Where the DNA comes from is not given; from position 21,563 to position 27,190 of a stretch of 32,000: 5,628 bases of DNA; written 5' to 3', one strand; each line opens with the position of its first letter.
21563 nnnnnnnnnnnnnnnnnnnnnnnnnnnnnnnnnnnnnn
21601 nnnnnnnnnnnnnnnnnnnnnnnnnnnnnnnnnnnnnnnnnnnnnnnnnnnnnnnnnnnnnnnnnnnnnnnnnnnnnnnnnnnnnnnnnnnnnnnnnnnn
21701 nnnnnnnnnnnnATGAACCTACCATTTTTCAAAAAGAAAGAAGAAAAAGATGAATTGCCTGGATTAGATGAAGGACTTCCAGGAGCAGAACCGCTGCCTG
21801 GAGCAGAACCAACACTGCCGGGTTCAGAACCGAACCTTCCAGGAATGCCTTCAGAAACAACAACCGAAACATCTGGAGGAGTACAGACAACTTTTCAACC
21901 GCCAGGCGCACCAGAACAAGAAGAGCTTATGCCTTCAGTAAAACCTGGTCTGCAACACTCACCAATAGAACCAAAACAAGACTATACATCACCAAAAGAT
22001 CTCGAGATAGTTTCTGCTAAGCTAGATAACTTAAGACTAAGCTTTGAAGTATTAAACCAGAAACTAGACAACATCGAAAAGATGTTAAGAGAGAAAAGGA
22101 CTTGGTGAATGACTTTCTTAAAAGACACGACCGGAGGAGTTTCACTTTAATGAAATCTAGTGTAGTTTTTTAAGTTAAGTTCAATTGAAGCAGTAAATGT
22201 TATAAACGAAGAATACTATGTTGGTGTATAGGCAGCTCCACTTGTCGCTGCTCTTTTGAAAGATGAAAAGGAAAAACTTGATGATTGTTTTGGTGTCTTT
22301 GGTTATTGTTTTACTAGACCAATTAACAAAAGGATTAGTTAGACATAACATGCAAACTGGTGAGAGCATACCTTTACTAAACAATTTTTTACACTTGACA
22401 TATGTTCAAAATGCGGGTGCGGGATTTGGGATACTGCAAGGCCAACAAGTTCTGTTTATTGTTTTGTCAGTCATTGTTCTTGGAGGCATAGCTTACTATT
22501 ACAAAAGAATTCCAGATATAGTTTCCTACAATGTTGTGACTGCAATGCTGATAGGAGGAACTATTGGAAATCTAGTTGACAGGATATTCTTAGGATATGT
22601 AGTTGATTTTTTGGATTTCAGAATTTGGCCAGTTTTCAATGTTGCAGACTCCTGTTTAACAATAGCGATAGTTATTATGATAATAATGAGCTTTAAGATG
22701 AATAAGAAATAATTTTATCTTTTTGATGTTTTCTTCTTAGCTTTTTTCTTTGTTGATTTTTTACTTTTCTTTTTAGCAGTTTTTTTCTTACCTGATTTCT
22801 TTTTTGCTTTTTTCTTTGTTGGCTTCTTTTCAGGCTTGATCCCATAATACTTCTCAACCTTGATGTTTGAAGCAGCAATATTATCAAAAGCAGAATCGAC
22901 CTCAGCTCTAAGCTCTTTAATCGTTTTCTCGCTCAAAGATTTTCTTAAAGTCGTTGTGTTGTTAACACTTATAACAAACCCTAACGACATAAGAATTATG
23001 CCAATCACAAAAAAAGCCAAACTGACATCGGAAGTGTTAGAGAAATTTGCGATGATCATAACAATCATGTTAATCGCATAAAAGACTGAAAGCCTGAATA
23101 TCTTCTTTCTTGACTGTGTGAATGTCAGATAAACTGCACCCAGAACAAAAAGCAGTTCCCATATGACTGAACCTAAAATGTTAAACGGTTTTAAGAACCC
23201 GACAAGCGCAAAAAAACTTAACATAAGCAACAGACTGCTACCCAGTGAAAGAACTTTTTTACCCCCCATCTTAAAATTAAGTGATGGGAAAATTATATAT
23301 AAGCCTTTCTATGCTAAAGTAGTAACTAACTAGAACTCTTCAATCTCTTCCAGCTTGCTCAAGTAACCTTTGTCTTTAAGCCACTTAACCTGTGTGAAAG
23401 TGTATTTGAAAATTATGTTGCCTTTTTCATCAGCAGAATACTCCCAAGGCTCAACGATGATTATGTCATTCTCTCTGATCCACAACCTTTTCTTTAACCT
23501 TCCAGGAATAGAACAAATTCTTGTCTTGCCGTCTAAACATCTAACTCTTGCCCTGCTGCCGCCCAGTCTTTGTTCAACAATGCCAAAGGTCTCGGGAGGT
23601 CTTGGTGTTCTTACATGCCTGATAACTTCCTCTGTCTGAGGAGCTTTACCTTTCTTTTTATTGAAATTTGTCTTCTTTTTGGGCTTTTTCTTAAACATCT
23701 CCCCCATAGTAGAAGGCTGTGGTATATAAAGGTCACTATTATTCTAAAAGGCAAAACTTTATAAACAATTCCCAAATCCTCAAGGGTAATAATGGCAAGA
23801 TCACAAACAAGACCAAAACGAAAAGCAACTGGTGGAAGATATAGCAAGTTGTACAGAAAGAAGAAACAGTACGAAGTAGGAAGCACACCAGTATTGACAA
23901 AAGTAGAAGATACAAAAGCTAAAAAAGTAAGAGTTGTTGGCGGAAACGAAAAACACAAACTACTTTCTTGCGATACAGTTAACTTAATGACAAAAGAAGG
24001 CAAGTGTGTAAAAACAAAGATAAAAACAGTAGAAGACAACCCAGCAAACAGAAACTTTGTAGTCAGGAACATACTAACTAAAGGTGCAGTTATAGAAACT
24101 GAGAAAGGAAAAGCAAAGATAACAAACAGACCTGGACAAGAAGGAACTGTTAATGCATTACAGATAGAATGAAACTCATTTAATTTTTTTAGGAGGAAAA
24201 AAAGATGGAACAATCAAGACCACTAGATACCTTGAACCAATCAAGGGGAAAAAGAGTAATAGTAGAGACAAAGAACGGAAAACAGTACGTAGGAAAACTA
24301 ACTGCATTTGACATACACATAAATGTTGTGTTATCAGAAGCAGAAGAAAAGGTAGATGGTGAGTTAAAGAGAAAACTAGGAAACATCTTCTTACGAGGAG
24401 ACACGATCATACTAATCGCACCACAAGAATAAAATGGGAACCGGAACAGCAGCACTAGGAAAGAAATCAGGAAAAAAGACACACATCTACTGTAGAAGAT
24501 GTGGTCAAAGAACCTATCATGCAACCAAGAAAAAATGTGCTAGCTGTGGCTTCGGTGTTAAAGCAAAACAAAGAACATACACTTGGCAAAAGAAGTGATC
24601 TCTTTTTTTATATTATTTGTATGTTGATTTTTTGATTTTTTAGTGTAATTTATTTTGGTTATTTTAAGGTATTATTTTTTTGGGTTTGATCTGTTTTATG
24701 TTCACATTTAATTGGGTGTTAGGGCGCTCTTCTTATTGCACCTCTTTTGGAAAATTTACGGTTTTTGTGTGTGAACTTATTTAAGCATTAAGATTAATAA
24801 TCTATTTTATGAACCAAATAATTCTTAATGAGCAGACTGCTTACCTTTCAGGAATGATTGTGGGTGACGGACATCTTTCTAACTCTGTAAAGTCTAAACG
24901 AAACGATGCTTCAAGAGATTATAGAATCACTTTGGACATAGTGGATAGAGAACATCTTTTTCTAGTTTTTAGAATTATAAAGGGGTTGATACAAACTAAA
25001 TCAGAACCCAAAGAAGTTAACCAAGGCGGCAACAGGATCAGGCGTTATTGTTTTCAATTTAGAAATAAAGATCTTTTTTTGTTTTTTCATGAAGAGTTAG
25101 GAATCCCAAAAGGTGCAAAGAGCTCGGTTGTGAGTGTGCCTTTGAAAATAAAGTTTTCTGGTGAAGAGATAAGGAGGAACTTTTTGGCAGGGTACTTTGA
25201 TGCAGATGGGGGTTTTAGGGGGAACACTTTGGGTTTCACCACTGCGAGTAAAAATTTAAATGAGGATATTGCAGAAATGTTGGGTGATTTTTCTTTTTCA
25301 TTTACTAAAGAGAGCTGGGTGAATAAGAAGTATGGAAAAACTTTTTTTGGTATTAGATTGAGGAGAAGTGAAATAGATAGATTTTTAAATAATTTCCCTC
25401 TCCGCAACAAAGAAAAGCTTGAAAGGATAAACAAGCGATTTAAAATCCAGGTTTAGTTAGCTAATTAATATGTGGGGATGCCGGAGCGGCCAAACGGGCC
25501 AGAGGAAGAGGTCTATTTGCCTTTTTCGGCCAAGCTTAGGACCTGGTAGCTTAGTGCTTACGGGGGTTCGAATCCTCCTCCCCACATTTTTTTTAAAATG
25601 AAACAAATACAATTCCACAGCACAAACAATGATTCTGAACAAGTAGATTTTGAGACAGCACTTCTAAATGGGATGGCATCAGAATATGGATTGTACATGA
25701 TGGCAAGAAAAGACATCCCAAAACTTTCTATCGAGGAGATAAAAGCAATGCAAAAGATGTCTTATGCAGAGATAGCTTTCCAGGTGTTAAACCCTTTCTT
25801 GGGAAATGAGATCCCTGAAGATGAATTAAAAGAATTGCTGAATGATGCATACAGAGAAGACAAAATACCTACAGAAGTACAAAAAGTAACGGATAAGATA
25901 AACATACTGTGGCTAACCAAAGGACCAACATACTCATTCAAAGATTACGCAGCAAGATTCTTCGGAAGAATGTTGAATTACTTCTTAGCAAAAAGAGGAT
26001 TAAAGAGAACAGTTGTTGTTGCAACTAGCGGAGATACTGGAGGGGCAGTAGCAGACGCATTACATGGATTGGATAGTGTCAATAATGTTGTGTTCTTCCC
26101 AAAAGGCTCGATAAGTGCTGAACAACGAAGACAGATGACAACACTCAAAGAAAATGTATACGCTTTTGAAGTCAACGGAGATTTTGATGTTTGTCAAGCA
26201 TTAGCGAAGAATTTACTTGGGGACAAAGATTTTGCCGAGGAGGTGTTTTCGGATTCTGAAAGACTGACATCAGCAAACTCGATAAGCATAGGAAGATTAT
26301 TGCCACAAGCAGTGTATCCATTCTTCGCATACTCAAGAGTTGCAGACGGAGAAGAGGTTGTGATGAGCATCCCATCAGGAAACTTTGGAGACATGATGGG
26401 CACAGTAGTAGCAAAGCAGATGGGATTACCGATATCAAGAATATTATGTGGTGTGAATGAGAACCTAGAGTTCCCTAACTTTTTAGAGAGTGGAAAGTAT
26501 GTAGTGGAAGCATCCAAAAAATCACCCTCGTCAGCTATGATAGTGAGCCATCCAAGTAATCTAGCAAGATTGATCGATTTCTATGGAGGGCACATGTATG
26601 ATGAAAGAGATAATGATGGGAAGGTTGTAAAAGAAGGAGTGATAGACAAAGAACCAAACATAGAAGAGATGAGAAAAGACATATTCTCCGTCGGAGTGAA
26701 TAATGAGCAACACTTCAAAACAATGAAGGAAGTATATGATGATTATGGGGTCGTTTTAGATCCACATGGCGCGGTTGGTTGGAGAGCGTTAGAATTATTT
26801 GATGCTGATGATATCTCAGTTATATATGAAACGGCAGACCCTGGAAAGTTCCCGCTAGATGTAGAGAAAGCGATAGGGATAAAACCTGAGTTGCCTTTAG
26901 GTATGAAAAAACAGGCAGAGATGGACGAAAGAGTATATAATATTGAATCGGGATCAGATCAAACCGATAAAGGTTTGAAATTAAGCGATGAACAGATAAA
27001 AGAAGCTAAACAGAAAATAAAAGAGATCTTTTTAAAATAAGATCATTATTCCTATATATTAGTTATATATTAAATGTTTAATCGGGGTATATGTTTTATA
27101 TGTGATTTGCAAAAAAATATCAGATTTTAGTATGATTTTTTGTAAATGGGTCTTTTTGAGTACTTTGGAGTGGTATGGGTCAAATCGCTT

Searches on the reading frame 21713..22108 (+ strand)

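Call 9: search_protein_families(library=pfam, proteins=[window:21713-22108:+])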
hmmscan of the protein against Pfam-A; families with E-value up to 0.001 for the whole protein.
window:21713-22108:+ (131 aa): 0 families

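Call 61: search_protein_families(library=pfam, proteins=[window:21713-22108:+], max_evalue=1)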
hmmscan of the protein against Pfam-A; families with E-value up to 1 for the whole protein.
window:21713-22108:+ (131 aa): 1 family
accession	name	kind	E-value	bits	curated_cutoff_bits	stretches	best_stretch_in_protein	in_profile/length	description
PF05531.17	NPV_P10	-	0.11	13.4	29.8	1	95-126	35-66/75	Nucleopolyhedrovirus P10 protein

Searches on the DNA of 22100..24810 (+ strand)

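Call 69: search_rna_families(source=window, start=22100, end=24810, threshold=evalue, max_evalue=10)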
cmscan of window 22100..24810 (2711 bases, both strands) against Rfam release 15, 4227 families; matches with E-value up to 10: 3.
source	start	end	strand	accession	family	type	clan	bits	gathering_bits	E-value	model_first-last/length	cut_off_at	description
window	23399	23484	+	RF00357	snoR44_J54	Gene; snRNA; snoRNA; CD-box;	CL00069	21.2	48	1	1-97/97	no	Small nucleolar RNA R44/J54/Z268 family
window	23045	23124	+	RF01279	snoR53Y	Gene; snRNA; snoRNA; CD-box;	CL00080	19.9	43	2.7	1-76/76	no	Small nucleolar RNA snoR53Y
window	22317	22408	+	RF00493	snoU2-30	Gene; snRNA; snoRNA; CD-box;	-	19.5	60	2.4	1-70/70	no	Small nucleolar RNA U2-30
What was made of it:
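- On Any described RNA family (Rfam 15): In 22100-24810 only three chance-level snoRNA hits appear, none on the units (call 69).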

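Call 80: build_rna_model(alignment_id=A9, structure=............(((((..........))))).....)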
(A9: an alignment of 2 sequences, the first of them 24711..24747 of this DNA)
Model R3 built from alignment A9 (2 sequences, 37 columns); structure: as given.
model positions 37; base pairs 5; branch points 0; effective number of sequences 2; information 0.768 bits per position. Calibrated on 0.2 Mb of random sequence (short: E-values are rough).
structure used (alignment columns):
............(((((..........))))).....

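Call 82: search_with_rna_model(model_id=R3, source=window, filters=off, max_evalue=5)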
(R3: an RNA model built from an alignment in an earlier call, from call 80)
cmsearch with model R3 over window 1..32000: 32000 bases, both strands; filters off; matches with E-value up to 5: 8.
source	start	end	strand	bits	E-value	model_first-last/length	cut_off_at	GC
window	24711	24747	+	48.7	8.9e-10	1-37/37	no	0.46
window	22220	22256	+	48.5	1e-09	1-37/37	no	0.51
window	4276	4311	+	19.7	0.011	1-37/37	no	0.53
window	15651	15688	-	13.4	0.39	1-37/37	no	0.29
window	12229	12254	-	12.7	0.56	1-37/37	no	0.31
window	3652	3685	+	11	1.5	1-37/37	no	0.47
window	20315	20345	-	9.4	3.6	1-37/37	no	0.23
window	19864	19886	-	8.9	4.8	1-37/37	no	0.22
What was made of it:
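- Checked: A model built from c2+c3 finds c1 (19.7 bits, E 0.011; call 82).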

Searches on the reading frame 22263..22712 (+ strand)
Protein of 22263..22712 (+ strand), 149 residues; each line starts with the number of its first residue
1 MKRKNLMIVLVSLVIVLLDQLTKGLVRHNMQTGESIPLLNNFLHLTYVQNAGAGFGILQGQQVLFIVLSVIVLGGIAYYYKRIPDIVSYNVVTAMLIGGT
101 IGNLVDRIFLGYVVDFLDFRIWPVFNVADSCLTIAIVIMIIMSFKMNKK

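Call 9: search_protein_families(library=pfam, proteins=[window:22263-22712:+])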
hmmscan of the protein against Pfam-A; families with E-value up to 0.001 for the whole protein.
window:22263-22712:+ (149 aa): 1 family
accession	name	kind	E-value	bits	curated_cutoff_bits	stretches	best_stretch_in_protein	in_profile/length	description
PF01252.23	Peptidase_A8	-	9e-39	133.4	25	1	12-144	2-141/142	Signal peptidase (SPase) II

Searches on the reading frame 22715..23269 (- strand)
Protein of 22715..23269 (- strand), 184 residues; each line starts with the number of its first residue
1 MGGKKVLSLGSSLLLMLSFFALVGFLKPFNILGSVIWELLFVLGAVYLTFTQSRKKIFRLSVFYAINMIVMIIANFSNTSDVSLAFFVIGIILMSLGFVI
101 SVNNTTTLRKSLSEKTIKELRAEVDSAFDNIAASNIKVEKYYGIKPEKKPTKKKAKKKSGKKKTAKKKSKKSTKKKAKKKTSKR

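Call 49: search_protein_families(library=pfam, proteins=[window:22715-23269:-], max_evalue=0.01)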
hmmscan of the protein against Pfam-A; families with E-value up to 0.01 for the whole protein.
window:22715-23269:- (184 aa): 0 families

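Call 61: search_protein_families(library=pfam, proteins=[window:22715-23269:-], max_evalue=1)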
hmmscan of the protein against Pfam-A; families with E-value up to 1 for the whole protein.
window:22715-23269:- (184 aa): 2 families
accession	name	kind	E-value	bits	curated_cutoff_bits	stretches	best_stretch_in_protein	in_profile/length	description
PF07332.16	Phage_holin_3_6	-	0.4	11.2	28.4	0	61-124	50-112/116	Putative Actinobacterial Holin-X, holin superfamily III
PF09843.14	DUF2070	-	0.52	9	30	1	12-105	79-178/561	Predicted membrane protein (DUF2070)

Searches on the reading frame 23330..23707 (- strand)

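Call 49: search_protein_families(library=pfam, proteins=[window:23330-23707:-], max_evalue=0.01)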
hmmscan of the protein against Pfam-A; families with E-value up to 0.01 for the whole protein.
window:23330-23707:- (125 aa): 1 family
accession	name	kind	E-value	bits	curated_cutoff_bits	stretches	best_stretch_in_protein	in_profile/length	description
PF01176.25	eIF-1a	-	7.9e-21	73.9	30.2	1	39-101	2-64/64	Translation initiation factor 1A / IF-1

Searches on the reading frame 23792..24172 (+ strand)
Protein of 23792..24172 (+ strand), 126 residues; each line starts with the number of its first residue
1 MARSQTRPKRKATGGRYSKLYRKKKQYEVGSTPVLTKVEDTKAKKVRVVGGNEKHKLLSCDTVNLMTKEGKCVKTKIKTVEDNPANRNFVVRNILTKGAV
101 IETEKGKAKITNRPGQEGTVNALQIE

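Call 49: search_protein_families(library=pfam, proteins=[window:23792-24172:+], max_evalue=0.01)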
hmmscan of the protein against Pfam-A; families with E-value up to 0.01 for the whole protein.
window:23792-24172:+ (126 aa): 1 family
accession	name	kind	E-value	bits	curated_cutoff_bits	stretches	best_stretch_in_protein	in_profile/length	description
PF01201.27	Ribosomal_S8e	-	3.2e-33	115.2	30.2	1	5-123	2-131/133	Ribosomal protein S8e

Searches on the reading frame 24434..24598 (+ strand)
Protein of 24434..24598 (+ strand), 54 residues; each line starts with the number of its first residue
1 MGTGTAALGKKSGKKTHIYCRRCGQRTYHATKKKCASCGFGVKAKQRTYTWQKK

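Call 49: search_protein_families(library=pfam, proteins=[window:24434-24598:+], max_evalue=0.01)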
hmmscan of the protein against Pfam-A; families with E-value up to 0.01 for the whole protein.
window:24434-24598:+ (54 aa): 3 families
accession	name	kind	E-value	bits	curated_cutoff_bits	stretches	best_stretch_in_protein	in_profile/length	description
PF01907.25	Ribosomal_L37e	-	2.9e-19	69.3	27.6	1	3-54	2-51/53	Ribosomal protein L37e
PF17032.10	Zn_ribbon_15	-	0.0021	19.3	28.9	1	12-46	32-66/73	zinc-ribbon family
PF12773.13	DZR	-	0.0039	17.8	27.3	1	15-47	10-39/45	Double zinc ribbon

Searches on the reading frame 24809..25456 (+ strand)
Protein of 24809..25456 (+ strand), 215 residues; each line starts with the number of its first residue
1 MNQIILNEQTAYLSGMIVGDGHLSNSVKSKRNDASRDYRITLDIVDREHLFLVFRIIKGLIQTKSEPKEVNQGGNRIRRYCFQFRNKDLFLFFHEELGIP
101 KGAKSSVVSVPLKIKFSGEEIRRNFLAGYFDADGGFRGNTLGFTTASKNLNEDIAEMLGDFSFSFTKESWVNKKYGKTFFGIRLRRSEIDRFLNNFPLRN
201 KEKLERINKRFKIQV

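Call 9: search_protein_families(library=pfam, proteins=[window:24809-25456:+])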
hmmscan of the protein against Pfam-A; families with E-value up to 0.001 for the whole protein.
window:24809-25456:+ (215 aa): 1 family
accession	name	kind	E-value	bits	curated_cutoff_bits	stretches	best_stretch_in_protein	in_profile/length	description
PF14528.11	LAGLIDADG_3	-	1.6e-12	47.9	22.5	1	121-195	2-80/82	LAGLIDADG-like domain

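Call 36: find_homologous_proteins(query=window:24809-25456:+, max_evalue=0.00001)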
Query window:24809-25456:+ (215 aa): 38 proteins with E <= 0.00001 among 182 candidates.
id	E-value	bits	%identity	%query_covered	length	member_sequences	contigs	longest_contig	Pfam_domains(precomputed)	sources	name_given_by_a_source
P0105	3.8e-137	472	100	100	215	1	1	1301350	PF14528.12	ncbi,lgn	-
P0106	8.6e-76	272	60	98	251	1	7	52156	PF14528.12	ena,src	-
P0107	2.0e-73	264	56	98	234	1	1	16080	PF03161.19,PF14528.12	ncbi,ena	-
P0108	2.5e-73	264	59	98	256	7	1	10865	PF14528.12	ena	-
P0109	2.3e-72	261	57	99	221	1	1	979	PF03161.19,PF14528.12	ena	-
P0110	6.0e-72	259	57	98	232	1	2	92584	PF14528.12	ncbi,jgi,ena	-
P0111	1.5e-71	258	57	95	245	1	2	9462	PF14528.12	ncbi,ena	-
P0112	1.8e-71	258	56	98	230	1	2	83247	PF14528.12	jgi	jgi:intein/homing endonuclease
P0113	3.2e-71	257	57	94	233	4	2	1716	PF03161.19,PF14528.12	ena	-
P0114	3.6e-71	257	56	100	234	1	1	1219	PF14528.12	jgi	-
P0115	2.9e-70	254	56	99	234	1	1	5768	PF14528.12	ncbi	-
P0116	4.1e-70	253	54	99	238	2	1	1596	PF14528.12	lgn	-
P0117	7.8e-70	253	55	98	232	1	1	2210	PF03161.19,PF14528.12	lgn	-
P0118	2.0e-69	251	55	98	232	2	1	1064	PF14528.12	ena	-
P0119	1.1e-68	249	57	99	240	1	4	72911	PF03161.19,PF14528.12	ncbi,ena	-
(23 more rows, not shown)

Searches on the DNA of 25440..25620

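Call 50: search_rna_families(source=window, start=25440, end=25620, threshold=evalue, max_evalue=1, show_alignments=1)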
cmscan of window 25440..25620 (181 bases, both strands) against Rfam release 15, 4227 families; matches with E-value up to 1: 1.
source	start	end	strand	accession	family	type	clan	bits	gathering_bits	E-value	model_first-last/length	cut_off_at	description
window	25561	25578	+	RF00023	tmRNA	Gene;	CL00001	7.4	47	0.27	346-363/374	no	transfer-messenger RNA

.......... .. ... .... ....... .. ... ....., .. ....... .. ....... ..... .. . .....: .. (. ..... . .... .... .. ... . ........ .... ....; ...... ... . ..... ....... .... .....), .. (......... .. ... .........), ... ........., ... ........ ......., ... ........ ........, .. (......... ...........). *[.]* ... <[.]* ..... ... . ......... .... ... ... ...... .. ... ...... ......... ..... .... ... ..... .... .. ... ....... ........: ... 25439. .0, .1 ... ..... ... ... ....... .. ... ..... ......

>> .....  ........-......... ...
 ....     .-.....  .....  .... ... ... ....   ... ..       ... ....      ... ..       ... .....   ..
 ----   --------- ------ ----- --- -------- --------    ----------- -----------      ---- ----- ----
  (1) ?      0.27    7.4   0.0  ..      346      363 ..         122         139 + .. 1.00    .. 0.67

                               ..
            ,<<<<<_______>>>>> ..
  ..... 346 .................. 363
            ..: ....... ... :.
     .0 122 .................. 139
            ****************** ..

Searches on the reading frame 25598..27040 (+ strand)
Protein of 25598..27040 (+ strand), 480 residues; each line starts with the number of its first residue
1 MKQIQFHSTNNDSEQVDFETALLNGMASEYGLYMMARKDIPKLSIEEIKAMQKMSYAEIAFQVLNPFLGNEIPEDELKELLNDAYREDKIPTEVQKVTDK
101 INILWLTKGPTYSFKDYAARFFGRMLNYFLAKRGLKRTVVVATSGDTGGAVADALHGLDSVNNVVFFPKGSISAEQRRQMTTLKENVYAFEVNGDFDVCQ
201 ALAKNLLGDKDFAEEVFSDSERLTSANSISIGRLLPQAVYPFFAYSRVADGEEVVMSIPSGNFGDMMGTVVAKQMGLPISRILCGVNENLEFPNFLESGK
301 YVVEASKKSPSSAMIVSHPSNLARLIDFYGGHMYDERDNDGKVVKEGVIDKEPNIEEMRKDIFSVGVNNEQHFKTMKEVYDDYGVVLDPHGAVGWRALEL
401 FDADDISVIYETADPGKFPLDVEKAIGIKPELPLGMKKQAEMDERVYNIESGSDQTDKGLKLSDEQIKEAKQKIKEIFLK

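Call 9: search_protein_families(library=pfam, proteins=[window:25598-27040:+])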
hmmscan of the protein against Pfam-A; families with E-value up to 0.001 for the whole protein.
window:25598-27040:+ (480 aa): 2 families
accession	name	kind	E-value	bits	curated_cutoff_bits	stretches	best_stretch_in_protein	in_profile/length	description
PF14821.11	Thr_synth_N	-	1.3e-21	76.9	25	1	5-85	1-79/79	Threonine synthase N terminus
PF00291.31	PALP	-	8.4e-17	61.9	35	1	110-335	33-243/295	Pyridoxal-phosphate dependent enzyme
